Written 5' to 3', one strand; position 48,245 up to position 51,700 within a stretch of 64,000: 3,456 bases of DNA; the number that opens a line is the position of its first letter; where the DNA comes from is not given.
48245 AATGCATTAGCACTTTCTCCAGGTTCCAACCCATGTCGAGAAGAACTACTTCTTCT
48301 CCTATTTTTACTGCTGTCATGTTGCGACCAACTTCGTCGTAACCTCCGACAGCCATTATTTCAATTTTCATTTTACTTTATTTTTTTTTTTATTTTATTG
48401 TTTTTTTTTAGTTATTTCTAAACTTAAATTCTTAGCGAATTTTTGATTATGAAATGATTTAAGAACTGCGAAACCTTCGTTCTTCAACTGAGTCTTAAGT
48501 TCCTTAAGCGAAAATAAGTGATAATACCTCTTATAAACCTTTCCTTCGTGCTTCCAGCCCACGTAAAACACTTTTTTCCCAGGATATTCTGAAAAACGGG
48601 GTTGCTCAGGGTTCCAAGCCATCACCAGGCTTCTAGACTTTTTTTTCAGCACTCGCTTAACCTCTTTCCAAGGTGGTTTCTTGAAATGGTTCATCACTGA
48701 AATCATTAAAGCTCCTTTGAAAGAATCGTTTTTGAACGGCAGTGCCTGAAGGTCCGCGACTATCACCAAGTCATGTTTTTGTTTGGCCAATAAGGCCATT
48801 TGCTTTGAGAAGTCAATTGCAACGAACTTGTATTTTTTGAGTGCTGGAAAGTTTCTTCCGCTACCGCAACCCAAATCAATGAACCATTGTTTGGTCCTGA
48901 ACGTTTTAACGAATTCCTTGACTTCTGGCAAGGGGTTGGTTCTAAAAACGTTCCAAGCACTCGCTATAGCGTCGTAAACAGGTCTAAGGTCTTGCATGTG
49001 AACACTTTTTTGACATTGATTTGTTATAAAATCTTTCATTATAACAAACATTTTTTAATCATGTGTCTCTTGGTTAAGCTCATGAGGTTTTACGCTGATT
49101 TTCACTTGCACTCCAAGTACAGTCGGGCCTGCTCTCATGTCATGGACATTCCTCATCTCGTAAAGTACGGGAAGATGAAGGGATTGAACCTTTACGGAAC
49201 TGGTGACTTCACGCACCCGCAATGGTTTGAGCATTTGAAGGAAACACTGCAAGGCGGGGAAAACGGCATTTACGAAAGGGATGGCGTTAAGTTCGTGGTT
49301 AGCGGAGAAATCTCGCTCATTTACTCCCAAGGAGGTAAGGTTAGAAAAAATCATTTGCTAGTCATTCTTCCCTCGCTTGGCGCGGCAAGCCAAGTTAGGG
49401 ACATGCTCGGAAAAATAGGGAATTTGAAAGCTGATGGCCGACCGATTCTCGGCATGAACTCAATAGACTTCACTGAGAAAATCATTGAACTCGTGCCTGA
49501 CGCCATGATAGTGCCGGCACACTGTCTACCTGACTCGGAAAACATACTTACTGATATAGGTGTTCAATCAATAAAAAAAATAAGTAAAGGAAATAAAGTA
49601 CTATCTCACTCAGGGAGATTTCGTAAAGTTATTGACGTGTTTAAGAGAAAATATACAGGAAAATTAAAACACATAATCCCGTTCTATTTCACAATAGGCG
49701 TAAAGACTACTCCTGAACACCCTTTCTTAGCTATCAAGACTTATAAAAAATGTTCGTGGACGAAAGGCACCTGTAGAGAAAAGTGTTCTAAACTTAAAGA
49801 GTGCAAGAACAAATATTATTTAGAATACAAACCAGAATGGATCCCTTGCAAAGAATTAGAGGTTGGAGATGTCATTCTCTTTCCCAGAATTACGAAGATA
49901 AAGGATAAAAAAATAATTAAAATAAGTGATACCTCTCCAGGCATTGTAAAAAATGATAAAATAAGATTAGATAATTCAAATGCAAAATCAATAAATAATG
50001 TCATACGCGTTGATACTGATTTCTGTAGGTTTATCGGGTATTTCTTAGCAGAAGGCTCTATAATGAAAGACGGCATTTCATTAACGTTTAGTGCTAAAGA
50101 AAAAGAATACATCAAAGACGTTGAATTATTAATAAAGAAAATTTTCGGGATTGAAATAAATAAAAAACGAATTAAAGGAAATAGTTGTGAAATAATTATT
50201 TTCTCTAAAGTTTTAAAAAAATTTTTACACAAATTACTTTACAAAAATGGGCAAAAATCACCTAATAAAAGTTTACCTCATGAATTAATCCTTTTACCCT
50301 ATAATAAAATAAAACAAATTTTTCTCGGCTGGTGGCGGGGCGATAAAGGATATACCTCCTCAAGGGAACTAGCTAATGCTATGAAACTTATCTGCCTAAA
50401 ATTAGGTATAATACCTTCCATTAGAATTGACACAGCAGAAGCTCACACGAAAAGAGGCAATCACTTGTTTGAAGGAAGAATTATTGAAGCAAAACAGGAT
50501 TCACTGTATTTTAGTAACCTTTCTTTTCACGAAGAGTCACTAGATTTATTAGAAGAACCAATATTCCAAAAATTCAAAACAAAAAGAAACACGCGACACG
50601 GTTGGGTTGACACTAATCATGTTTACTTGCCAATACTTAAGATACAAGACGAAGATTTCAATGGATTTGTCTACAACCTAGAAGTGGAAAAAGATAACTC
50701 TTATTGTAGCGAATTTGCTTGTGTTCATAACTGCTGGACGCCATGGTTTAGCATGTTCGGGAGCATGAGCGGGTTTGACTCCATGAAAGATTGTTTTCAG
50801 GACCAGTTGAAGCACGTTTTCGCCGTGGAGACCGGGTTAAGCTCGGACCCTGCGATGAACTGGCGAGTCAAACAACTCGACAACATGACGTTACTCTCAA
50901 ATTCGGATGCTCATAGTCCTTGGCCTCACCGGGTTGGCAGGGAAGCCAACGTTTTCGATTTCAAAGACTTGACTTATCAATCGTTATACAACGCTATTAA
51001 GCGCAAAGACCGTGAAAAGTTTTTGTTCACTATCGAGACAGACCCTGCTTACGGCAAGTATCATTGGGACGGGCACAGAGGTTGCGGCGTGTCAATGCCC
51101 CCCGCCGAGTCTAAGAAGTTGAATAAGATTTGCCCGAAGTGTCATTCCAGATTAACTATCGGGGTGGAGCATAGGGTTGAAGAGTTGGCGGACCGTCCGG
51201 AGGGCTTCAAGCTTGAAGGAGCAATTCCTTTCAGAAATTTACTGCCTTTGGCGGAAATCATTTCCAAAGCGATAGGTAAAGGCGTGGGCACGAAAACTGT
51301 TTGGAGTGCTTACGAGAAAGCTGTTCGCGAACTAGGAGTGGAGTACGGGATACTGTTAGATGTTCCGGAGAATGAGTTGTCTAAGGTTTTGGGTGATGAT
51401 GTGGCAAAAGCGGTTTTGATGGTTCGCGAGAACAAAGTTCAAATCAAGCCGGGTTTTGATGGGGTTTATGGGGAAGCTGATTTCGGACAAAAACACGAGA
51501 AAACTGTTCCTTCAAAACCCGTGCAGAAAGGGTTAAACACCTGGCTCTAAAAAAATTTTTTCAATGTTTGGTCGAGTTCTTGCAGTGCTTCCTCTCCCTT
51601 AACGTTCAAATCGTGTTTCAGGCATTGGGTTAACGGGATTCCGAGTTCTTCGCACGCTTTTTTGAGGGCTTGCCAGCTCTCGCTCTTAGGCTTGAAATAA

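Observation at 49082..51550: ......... intein splitting a PHP-domain EndoQ-like nuclease gene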

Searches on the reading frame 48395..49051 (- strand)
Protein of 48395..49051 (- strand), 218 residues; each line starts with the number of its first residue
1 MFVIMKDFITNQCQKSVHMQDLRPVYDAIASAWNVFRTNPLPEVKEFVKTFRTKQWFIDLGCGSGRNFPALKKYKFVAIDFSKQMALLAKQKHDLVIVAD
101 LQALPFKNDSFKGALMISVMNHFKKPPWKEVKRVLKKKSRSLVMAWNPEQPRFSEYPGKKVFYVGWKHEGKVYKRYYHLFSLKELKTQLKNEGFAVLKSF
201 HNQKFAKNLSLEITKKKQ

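Call 53: search_protein_families(library=pfam, proteins=[window:48395-49051:-], max_evalue=0.001)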
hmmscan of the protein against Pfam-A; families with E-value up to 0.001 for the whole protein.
window:48395-49051:- (218 aa): 6 families
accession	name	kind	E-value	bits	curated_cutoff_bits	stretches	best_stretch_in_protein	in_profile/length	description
PF08241.18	Methyltransf_11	-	5.7e-14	53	21.2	1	59-139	2-91/95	Methyltransferase domain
PF13649.12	Methyltransf_25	-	2.7e-12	47.6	27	1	58-137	2-95/97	Methyltransferase domain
PF13489.12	Methyltransf_23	-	3.6e-09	37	27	1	43-198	12-163/164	Methyltransferase domain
PF13847.12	Methyltransf_31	-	2.2e-06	27.8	27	1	57-143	7-109/145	Methyltransferase domain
PF08242.18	Methyltransf_12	-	2.8e-06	28.4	30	1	58-137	1-87/98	Methyltransferase domain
PF05148.21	Methyltransf_8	-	2.8e-05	24.6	27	1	37-186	56-199/219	Hypothetical methyltransferase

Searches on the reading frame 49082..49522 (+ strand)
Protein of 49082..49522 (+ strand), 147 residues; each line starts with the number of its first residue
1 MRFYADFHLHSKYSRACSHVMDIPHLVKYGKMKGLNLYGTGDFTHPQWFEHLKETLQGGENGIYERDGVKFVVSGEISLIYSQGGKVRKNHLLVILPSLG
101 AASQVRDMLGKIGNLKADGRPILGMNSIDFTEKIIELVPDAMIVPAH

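Call 54: search_protein_families(library=ncbifam, proteins=[window:49082-49522:+], max_evalue=0.01)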
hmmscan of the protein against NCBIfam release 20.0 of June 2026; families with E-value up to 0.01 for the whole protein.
window:49082-49522:+ (147 aa): 1 family
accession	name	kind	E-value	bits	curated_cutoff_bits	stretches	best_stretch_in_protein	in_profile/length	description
TIGR00375.1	TIGR00375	hypoth_equivalog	2.4e-08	33.8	326.6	1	5-127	2-116/374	TIGR00375 family protein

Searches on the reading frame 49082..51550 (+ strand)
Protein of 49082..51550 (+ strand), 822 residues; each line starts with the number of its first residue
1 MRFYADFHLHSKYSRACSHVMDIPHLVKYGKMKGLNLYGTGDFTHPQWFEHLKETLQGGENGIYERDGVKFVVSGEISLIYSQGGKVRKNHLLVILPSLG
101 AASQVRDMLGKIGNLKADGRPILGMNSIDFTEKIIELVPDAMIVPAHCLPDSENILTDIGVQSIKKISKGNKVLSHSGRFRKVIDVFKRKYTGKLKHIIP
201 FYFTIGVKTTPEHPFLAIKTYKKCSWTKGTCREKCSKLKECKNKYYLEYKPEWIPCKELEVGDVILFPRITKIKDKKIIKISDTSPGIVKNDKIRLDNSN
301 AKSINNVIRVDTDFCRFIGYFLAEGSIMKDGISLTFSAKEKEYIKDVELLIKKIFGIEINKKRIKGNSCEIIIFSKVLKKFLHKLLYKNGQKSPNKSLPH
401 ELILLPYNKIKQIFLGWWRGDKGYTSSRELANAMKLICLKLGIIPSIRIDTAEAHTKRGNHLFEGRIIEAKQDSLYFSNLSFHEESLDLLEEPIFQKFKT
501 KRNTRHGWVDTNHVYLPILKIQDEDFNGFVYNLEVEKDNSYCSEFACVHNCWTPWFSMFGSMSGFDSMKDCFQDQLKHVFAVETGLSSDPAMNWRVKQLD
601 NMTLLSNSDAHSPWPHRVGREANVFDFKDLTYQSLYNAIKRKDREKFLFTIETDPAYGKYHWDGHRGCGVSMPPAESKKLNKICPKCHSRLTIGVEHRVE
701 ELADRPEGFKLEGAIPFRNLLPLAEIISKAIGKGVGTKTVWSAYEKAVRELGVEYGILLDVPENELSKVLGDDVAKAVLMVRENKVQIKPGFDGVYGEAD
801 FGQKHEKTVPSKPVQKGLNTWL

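Call 21: find_encoding_contigs(protein=window:49082-51550:+, flank=3000, max_places=4)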
Protein window:49082-51550:+ (822 aa): no gene with exactly this product is on record in the collection.

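Call 46: find_homologous_proteins(query=window:49082-51547:+, max_evalue=1e-30)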
Query window:49082-51547:+ (822 aa): 1116 proteins with E <= 1e-30 among 8000 candidates; the best 120 are listed.
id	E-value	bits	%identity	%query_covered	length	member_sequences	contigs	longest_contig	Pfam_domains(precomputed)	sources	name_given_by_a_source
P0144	0.0e+0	1878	96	100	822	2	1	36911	PF27218.1,PF14528.12,PF14890.12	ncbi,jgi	-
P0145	1.2e-268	912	50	100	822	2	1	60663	PF07591.16,PF27218.1,PF14890.12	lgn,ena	-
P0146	1.0e-266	905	50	99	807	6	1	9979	PF27218.1,PF14528.12,PF14890.12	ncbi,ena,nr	ncbi:MAG: hypothetical protein KKG13_02240 [Nanoarchaeota archaeon]|nr:hypothetical protein [Nanoarc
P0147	2.0e-266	904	50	100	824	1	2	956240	PF27218.1,PF14528.12,PF14890.12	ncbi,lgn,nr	ncbi:MAG: hypothetical protein PHC66_01695 [Candidatus Nanoarchaeia archaeon]|nr:hypothetical protei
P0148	6.1e-265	899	50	100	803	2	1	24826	PF27218.1,PF14528.12,PF14890.12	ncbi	-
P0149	9.7e-263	892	49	99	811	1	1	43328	PF27218.1,PF14528.12,PF14890.12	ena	-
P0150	2.5e-262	891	49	97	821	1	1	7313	PF27218.1,PF14528.12,PF14890.12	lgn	-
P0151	1.5e-261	888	49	100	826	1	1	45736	PF27218.1,PF13403.12,PF14890.12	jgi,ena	-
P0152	1.0e-259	882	48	100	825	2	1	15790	PF27218.1,PF14890.12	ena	-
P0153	1.3e-259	882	48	100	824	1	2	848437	PF27218.1,PF14528.12,PF14890.12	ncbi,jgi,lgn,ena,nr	ncbi:MAG: hypothetical protein KJ593_00305 [Candidatus Omnitrophica bacterium]|nr:hypothetical prote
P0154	6.7e-258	876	48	98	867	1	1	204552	PF27218.1,PF14528.12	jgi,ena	-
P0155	7.0e-258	876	49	100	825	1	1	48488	PF27218.1,PF14528.12,PF14890.12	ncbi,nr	ncbi:hypothetical protein GF343_04280 [Candidatus Woesearchaeota archaeon]|nr:hypothetical protein [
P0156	3.7e-257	874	52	97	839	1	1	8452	PF27218.1,PF14528.12,PF14890.12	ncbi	-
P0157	4.4e-257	873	49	95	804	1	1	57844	PF27218.1,PF14890.12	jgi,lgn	jgi:uncharacterized protein (TIGR00375 family)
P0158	1.7e-255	868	49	98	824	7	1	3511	PF27218.1,PF14528.12,PF14890.12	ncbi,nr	ncbi:MAG: hypothetical protein KKC42_03760 [Candidatus Omnitrophica bacterium]|nr:hypothetical prote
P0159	8.1e-255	866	50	100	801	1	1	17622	PF27218.1,PF14890.12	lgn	-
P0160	1.4e-254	865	50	97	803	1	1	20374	PF27218.1,PF14890.12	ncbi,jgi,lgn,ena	-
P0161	1.6e-254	865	47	98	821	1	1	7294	PF27218.1,PF14528.12,PF14890.12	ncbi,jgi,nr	ncbi:MAG: hypothetical protein FJZ16_03800 [Candidatus Omnitrophica bacterium]|nr:hypothetical prote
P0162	4.5e-254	863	47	100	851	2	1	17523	PF27218.1,PF14528.12,PF14890.12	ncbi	ncbi:MAG: LAGLIDADG family homing endonuclease [Candidatus Micrarchaeia archaeon]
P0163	6.7e-254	863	49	98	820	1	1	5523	PF27218.1,PF14890.12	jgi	-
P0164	4.3e-253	860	49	98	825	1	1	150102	PF27218.1,PF14890.12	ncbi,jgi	jgi:uncharacterized protein (TIGR00375 family)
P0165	2.6e-252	858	48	100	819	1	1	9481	PF27218.1,PF14528.12,PF14890.12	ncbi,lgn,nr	ncbi:hypothetical protein JW851_00570 [Candidatus Woesearchaeota archaeon]|nr:hypothetical protein [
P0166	2.6e-252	858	48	98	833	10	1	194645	PF27218.1,PF14528.12,PF14890.12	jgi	jgi:uncharacterized protein (TIGR00375 family)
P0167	3.6e-252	857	49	98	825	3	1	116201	PF27218.1,PF14890.12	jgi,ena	-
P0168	1.7e-251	855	48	98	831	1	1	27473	PF27218.1,PF14528.12,PF14890.12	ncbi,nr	ncbi:MAG: hypothetical protein QME57_00500 [Patescibacteria group bacterium]|nr:hypothetical protein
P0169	4.8e-251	853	48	99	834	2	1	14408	PF27218.1,PF14528.12,PF14890.12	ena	-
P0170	8.2e-251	853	49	100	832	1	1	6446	PF27218.1,PF14528.12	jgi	-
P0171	2.5e-250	851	48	97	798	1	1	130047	PF27218.1,PF14890.12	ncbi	ncbi:MAG: hypothetical protein V1818_04400 [Candidatus Aenigmatarchaeota archaeon]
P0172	2.6e-250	851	46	100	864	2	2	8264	PF27218.1,PF14890.12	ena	-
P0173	3.5e-250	851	47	99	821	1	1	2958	PF27218.1,PF14890.12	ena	-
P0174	5.4e-250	850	48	97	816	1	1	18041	PF27218.1,PF14528.12,PF14890.12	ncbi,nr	ncbi:hypothetical protein HYZ41_02305 [archaeon]|nr:hypothetical protein [archaeon]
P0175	5.3e-249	847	46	100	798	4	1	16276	PF27218.1,PF14528.12,PF14890.12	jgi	jgi:uncharacterized protein (TIGR00375 family)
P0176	6.7e-249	846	47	98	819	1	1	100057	PF27218.1,PF14890.12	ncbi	-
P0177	1.0e-248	846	47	98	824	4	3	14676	PF27218.1,PF14528.12,PF14890.12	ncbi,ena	-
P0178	1.1e-248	846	47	97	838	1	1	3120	PF27218.1,PF14528.12,PF14890.12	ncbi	ncbi:MAG: hypothetical protein ACTSVW_04640 [Candidatus Njordarchaeales archaeon]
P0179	1.8e-248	845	48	97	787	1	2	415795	PF27218.1,PF13403.12,PF14890.12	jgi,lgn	jgi:uncharacterized protein (TIGR00375 family)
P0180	4.0e-248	844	49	97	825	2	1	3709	PF27218.1,PF14528.12,PF14890.12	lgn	-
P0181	4.6e-248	844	49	97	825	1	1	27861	PF27218.1,PF14890.12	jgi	-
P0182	7.2e-248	843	47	99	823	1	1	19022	PF27218.1,PF14528.12,PF14890.12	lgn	-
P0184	1.7e-247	842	47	97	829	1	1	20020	PF27218.1,PF14528.12,PF14890.12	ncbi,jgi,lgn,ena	-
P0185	2.6e-247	841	49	99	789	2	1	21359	PF27218.1,PF14890.12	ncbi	-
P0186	3.5e-247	841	48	98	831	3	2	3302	PF27218.1,PF14528.12,PF14890.12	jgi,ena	-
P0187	3.6e-247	841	48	97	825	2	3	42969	PF27218.1,PF14528.12,PF14890.12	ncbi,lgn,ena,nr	ncbi:MAG: hypothetical protein KKH29_05775 [Candidatus Omnitrophica bacterium]|nr:hypothetical prote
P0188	5.5e-247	840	47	97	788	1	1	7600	PF27218.1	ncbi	-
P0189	6.1e-247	840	47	97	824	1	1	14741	PF27218.1,PF14528.12,PF14890.12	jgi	jgi:uncharacterized protein (TIGR00375 family)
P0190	1.4e-246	839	47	97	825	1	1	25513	PF27218.1,PF14890.12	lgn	-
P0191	1.6e-246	838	47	98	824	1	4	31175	PF27218.1,PF14528.12,PF14890.12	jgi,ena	-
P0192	2.9e-246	838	48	97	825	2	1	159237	PF27218.1,PF14890.12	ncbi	-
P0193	5.1e-246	837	48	99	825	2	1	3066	PF27218.1,PF14890.12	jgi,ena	-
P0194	5.2e-246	837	47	100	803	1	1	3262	PF27218.1,PF14528.12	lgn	-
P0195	5.3e-246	837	48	75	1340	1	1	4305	PF27218.1,PF14528.12,PF14890.12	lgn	-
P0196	6.2e-246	836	47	99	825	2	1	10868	PF27218.1,PF14890.12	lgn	-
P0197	6.2e-246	836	48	97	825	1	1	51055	PF27218.1,PF14890.12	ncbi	-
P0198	6.5e-246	836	48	98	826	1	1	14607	PF27218.1,PF14528.12,PF14890.12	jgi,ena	-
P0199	7.9e-246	836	48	99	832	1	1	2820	PF27218.1,PF14528.12,PF14890.12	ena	-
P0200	1.1e-245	836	48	97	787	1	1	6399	PF27218.1,PF13403.12,PF14890.12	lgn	-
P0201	1.3e-245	835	46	98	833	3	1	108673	PF27218.1,PF14528.12,PF14890.12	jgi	-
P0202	1.3e-245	835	49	97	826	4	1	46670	PF27218.1,PF14528.12,PF14890.12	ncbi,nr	ncbi:MAG: hypothetical protein Q8N80_03960 [Candidatus Omnitrophota bacterium]|nr:hypothetical prote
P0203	2.4e-245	835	47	99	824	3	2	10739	PF27218.1,PF14890.12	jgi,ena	-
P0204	2.6e-245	834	48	97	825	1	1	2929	PF27218.1,PF14890.12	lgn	-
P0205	2.7e-245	834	48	97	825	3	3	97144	PF27218.1,PF14890.12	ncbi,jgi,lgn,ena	-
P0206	4.3e-245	834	46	99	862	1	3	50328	PF27218.1,PF14528.12,PF14890.12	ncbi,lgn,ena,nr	ncbi:MAG: Mja hyp1 intein [Parcubacteria group bacterium Greene0714_21]|nr:MAG: Mja hyp1 intein [Par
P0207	7.2e-245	833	47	98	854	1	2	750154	PF27218.1,PF14528.12,PF14890.12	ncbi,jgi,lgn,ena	-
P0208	1.0e-244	832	46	99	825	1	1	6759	PF27218.1,PF14890.12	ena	-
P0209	1.3e-244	832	48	97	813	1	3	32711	PF27218.1,PF14528.12,PF14890.12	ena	-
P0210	1.3e-244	832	47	98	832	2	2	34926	PF27218.1,PF14890.12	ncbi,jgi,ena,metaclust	metaclust:\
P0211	1.5e-244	832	47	96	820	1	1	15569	PF27218.1,PF14890.12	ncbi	-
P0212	1.6e-244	832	47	98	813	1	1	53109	PF27218.1,PF14890.12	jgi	jgi:uncharacterized protein (TIGR00375 family)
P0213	1.8e-244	832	47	98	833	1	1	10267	PF27218.1,PF14528.12,PF14890.12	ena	-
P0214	2.0e-244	832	47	98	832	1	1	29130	PF27218.1,PF14528.12,PF14890.12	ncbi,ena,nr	ncbi:MAG: hypothetical protein LR000_01940 [Candidatus Pacebacteria bacterium]|nr:hypothetical prote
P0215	2.0e-244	831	46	98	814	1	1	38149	PF27218.1,PF14890.12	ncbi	-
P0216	2.0e-244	831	46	99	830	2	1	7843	PF27218.1,PF14528.12,PF14890.12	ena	-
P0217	2.1e-244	831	47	98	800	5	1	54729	PF27218.1,PF14890.12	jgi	-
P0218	3.7e-244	831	47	98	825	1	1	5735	PF27218.1,PF14890.12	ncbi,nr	ncbi:MAG: hypothetical protein QME65_02625 [Candidatus Omnitrophota bacterium]|nr:hypothetical prote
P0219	4.1e-244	830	47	97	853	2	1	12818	PF27218.1,PF14528.12,PF14890.12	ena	-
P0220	4.9e-244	830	47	97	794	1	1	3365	PF27218.1,PF14528.12,PF14890.12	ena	-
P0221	1.7e-243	828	47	100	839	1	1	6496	PF27218.1,PF14528.12,PF14890.12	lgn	-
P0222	2.6e-243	828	47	97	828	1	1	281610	PF27218.1,PF14528.12,PF14890.12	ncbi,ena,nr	ncbi:MAG: Hedgehog/intein hint domain-containing protein [Parcubacteria group bacterium Licking1014_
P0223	2.8e-243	828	48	97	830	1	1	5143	PF27218.1,PF14528.12,PF14890.12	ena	-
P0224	3.0e-243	828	47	97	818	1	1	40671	PF27218.1,PF14528.12,PF14890.12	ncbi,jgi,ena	-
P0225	3.3e-243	827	48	97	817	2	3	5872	PF07591.16,PF27218.1,PF14528.12,PF14890.12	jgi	-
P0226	3.3e-243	827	47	97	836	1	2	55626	PF27218.1,PF14890.12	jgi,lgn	jgi:uncharacterized protein (TIGR00375 family)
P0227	1.3e-242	825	46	98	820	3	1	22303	PF27218.1,PF14528.12,PF14890.12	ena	-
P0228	1.9e-242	825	47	98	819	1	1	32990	PF27218.1,PF14528.12,PF14890.12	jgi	jgi:uncharacterized protein (TIGR00375 family)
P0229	2.7e-242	824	47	99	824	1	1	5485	PF27218.1,PF14528.12,PF14890.12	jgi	-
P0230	4.1e-242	824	46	98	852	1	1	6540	PF27218.1,PF14528.12,PF14890.12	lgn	-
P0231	4.2e-242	824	47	97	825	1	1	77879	PF27218.1,PF14890.12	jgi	-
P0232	4.4e-242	824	47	97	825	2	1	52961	PF27218.1,PF14890.12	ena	-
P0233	4.5e-242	824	46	98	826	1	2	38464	PF27218.1,PF14528.12,PF14890.12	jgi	jgi:uncharacterized protein (TIGR00375 family)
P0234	5.5e-242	823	46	98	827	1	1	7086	PF27218.1,PF14890.12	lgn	-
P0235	7.3e-242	823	47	98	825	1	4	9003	PF27218.1,PF14890.12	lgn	-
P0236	7.5e-242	823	46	98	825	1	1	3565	PF27218.1,PF14890.12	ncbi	-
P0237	7.5e-242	823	47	98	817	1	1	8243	PF27218.1,PF14890.12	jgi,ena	-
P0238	7.7e-242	823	47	99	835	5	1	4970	PF27218.1,PF14528.12,PF14890.12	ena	-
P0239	9.0e-242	823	47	98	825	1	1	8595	PF27218.1,PF14528.12,PF14890.12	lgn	-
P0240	9.3e-242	823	46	99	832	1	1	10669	PF27218.1,PF14528.12,PF14890.12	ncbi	-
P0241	1.1e-241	822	47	97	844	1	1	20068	PF27218.1,PF14890.12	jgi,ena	-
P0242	1.1e-241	822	47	100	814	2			PF27218.1,PF14528.12,PF14890.12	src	-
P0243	2.1e-241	821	48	98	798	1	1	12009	PF27218.1,PF14890.12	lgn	-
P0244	4.0e-241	821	46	98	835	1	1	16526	PF27218.1,PF14890.12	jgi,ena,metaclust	metaclust:\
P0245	4.6e-241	820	48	97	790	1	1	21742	PF27218.1,PF14890.12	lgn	-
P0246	6.7e-241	820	47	98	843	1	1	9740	PF27218.1,PF14528.12,PF14890.12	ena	-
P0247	1.1e-240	819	47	97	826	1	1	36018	PF27218.1,PF14890.12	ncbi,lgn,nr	ncbi:MAG: hypothetical protein ISS44_00790 [Candidatus Omnitrophica bacterium]|nr:hypothetical prote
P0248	1.1e-240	819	47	98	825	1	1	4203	PF27218.1,PF14890.12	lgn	-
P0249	1.2e-240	819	46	98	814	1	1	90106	PF27218.1,PF14890.12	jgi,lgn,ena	-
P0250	1.2e-240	819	45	99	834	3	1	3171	PF27218.1,PF14528.12,PF14890.12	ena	-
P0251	3.1e-240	818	46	99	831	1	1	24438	PF27218.1,PF14528.12,PF14890.12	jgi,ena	-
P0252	5.3e-240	817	46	97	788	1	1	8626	PF27218.1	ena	-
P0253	7.2e-240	816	46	97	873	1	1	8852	PF27218.1,PF14528.12,PF13403.12,PF14890.12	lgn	-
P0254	1.1e-239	816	47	97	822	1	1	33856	PF27218.1,PF14528.12,PF14890.12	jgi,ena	-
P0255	1.6e-239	815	46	97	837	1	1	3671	PF27218.1,PF14890.12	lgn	-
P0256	2.0e-239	815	45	97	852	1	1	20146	PF27218.1,PF14528.12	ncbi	-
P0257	2.1e-239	815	46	98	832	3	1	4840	PF27218.1,PF14528.12,PF14890.12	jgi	-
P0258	2.1e-239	815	48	97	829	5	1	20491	PF27218.1,PF14528.12,PF14890.12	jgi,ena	-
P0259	2.2e-239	815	47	98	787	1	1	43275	PF27218.1,PF14528.12,PF14890.12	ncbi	-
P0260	2.7e-239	815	45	100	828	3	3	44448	PF27218.1,PF14528.12,PF14890.12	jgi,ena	jgi:uncharacterized protein (TIGR00375 family)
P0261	2.9e-239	814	46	99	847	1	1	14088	PF27218.1,PF14528.12,PF14890.12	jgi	-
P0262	3.6e-239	814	47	97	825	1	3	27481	PF27218.1,PF14890.12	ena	-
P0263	5.6e-239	813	45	97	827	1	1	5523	PF27218.1,PF14528.12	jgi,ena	-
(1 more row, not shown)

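Call 65: list_cluster_members(proteins=[P0144, P0206])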
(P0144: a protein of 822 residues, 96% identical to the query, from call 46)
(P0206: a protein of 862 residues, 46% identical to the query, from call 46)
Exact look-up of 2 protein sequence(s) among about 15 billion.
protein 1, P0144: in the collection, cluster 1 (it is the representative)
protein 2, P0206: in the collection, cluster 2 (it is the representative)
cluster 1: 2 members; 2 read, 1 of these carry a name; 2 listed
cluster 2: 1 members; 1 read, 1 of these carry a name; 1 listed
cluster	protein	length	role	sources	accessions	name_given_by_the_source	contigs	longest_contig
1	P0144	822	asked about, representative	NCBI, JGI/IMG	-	-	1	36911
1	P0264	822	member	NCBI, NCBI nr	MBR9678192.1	MAG: hypothetical protein GOU97_02805 [Nanoarchaeota archaeon] | hypothetical protein [Nanoarchaeota archaeon]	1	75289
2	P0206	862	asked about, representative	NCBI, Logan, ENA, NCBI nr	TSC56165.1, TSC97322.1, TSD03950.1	MAG: Mja hyp1 intein [Parcubacteria group bacterium Greene0714_21] | MAG: Mja hyp1 intein [Parcubacteria group bacterium Greene0416_39]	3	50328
